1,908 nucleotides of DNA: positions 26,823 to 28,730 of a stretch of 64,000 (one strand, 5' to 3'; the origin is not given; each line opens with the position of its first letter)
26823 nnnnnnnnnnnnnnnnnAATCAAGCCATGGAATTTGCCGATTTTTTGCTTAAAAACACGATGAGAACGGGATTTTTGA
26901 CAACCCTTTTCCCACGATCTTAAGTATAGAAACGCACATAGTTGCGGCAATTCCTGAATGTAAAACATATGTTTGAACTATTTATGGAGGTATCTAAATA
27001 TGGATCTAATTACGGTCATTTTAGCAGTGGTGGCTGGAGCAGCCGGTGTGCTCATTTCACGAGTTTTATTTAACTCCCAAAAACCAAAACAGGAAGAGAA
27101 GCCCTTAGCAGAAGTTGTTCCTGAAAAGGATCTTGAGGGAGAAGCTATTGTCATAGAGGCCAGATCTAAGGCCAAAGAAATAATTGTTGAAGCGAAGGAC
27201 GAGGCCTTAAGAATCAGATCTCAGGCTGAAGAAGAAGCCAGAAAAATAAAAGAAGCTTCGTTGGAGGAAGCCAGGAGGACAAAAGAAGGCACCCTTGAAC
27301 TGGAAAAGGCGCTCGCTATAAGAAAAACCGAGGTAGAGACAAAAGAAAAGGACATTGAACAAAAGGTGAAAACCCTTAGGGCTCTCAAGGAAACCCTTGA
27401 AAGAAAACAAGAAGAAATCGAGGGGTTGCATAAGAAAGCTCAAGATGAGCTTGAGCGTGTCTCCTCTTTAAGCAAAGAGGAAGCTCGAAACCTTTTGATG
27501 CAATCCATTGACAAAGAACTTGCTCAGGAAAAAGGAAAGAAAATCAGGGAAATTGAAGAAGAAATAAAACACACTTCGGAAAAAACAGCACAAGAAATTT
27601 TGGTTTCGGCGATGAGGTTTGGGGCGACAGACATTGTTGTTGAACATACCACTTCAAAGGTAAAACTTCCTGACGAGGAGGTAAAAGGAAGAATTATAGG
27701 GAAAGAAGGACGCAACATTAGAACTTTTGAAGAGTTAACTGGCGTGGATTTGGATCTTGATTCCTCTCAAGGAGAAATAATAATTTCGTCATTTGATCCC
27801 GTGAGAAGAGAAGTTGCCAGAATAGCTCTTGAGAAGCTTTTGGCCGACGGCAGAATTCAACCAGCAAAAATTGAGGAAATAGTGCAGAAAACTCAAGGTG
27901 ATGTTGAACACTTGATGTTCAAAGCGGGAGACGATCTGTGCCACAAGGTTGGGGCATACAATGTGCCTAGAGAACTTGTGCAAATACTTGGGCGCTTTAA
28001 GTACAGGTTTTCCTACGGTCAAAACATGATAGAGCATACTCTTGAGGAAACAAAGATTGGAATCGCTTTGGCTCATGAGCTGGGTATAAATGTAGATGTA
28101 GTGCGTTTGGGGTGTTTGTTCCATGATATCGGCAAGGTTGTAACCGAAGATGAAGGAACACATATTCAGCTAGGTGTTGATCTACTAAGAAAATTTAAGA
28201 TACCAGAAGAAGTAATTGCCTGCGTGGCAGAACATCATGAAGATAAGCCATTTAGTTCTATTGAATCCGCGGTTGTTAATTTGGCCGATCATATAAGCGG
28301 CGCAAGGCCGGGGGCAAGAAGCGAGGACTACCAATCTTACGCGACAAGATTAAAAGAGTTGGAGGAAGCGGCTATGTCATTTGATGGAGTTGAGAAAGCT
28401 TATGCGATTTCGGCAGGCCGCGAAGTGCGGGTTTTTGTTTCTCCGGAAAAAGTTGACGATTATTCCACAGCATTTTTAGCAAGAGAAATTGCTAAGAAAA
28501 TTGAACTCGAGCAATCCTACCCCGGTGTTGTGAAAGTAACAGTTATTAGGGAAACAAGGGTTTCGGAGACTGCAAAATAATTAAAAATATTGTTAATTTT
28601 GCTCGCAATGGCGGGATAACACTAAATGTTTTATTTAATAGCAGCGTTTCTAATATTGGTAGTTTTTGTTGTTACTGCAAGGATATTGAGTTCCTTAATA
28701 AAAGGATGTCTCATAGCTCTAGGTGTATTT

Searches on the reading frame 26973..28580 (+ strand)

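Call 16: search_protein_families(library=pfam, proteins=[window:26973-28580:+], max_evalue=0.001)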
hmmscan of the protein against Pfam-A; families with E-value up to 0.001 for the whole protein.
window:26973-28580:+ (535 aa): 3 families
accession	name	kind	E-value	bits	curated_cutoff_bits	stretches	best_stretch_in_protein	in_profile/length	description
PF12072.13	RNase_Y_N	-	1.6e-26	93.5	32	1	13-220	5-200/201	RNase Y N-terminal region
PF01966.28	HD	-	1.2e-16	61.5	22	1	353-442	2-114/116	HD domain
PF00013.35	KH_1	-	1.8e-06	28.1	21.5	1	230-286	4-64/66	KH domain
